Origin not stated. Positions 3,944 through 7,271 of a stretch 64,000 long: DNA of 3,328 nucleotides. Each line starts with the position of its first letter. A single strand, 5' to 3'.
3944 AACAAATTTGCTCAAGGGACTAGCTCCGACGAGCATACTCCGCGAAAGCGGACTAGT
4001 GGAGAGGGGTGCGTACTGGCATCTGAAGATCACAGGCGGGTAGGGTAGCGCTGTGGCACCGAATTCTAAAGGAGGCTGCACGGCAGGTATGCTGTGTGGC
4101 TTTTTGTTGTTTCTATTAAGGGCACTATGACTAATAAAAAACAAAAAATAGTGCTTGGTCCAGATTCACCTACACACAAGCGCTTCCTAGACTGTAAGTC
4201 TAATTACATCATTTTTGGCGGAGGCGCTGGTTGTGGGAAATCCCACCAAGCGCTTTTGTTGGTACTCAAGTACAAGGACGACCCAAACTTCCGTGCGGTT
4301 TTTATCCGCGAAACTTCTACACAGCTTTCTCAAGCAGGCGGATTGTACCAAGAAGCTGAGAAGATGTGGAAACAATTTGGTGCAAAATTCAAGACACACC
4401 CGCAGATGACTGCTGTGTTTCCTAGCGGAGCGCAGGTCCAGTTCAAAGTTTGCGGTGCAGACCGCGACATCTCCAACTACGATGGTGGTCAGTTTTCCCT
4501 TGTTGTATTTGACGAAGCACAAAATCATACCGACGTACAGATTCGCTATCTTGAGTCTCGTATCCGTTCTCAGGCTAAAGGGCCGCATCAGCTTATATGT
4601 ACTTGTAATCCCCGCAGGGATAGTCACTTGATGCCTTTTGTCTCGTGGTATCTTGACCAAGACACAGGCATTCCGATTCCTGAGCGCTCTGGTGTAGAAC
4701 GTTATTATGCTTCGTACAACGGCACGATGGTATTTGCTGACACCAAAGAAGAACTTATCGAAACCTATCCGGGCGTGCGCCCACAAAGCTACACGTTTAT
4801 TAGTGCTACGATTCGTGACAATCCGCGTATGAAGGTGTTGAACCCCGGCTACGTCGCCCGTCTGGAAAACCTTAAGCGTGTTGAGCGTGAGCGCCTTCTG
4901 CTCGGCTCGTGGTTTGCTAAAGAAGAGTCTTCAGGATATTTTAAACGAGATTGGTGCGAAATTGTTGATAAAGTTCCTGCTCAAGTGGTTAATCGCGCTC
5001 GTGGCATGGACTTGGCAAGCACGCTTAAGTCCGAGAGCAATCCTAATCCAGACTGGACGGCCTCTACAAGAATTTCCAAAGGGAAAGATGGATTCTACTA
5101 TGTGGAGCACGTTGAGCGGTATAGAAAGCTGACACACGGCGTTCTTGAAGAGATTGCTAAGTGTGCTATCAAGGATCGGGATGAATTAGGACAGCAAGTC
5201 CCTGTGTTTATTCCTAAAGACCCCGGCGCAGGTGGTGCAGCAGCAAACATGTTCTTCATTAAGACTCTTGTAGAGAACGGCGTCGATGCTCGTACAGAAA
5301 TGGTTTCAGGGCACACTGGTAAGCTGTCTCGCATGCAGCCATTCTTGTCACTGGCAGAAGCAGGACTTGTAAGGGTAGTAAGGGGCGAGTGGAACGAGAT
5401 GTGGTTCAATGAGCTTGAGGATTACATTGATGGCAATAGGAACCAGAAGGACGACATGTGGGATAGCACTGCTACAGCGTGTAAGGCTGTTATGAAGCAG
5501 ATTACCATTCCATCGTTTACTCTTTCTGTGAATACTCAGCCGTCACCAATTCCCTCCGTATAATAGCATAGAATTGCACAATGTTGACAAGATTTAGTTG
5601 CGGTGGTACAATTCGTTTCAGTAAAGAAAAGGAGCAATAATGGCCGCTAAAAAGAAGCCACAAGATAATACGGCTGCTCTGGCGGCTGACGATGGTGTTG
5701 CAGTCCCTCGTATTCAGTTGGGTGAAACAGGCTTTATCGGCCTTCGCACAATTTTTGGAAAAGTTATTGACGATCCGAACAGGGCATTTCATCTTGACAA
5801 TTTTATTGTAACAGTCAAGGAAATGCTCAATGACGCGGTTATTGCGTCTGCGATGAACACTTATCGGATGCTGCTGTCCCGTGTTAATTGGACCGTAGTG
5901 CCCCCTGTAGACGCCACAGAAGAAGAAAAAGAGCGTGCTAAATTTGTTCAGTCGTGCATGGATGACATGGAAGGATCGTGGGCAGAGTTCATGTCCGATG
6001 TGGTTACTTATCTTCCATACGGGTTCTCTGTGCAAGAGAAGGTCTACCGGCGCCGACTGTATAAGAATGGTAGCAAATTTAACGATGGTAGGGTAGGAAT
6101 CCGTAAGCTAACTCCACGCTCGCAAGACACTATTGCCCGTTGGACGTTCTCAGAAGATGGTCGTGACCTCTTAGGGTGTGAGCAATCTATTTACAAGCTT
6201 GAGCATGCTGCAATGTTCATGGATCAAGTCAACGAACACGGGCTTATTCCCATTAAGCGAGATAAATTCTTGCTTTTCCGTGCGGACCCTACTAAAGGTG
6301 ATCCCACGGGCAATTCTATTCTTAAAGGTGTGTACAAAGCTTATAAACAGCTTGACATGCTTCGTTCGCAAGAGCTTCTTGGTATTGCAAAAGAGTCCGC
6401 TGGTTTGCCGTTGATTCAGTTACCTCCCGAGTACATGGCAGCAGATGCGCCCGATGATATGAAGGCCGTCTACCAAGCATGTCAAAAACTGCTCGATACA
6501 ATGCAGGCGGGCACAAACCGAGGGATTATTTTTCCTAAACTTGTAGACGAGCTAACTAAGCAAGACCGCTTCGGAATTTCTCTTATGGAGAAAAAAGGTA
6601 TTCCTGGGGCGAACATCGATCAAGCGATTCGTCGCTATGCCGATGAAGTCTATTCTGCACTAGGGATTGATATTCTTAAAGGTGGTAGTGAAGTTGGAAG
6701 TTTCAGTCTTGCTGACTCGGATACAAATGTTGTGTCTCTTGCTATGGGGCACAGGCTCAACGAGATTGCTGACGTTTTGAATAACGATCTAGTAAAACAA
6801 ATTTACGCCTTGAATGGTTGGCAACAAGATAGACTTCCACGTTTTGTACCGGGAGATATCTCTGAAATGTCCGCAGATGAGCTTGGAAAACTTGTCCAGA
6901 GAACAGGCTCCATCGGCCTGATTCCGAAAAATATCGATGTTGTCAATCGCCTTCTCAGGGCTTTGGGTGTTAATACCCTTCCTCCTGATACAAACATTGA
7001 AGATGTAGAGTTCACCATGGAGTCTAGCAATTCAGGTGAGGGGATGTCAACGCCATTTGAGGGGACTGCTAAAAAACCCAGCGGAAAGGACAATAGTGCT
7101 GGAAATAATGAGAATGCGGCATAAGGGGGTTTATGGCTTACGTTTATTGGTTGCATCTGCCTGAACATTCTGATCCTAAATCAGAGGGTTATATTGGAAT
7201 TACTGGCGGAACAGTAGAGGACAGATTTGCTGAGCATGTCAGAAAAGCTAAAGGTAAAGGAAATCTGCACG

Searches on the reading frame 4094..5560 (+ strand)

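Call 82: search_protein_families(library=pfam, proteins=[window:4094-5560:+], max_evalue=0.0001)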
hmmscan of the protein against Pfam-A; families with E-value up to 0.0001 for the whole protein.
window:4094-5560:+ (489 aa): 3 families
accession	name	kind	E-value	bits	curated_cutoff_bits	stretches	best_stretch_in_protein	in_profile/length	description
PF03237.21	Terminase_6N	-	1.6e-23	84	22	1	40-289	1-214/215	Terminase large subunit, T4likevirus-type, N-terminal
PF17289.8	Terminase_6C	-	2e-11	44.6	22.6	1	304-462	2-151/155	Terminase RNaseH-like domain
PF04466.19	Terminase_3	-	2.5e-11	43.9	23.2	1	36-180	2-144/201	Phage terminase large subunit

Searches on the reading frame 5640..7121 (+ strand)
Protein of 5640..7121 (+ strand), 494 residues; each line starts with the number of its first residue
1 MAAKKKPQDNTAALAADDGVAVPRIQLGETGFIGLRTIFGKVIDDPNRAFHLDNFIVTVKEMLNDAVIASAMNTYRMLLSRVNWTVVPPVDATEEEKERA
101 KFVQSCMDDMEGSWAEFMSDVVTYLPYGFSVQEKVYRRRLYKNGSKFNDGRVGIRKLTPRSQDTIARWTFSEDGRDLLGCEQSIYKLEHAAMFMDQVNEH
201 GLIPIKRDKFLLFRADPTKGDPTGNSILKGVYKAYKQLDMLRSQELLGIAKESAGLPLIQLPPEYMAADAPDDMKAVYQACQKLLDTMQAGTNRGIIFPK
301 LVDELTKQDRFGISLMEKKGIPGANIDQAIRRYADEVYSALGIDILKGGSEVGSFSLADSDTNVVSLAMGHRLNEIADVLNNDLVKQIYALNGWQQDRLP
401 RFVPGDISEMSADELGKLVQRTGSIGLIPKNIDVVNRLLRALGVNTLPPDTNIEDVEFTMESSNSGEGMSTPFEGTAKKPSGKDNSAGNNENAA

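Call 82: search_protein_families(library=pfam, proteins=[window:5640-7121:+], max_evalue=0.0001)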
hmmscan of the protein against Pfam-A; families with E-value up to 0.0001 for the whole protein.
window:5640-7121:+ (494 aa): 1 family
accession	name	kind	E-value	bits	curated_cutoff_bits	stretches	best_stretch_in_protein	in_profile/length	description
PF06074.18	Portal_Mu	-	1.1e-24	87.9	23.9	1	60-426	5-322/336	Portal protein of Mu bacteriophage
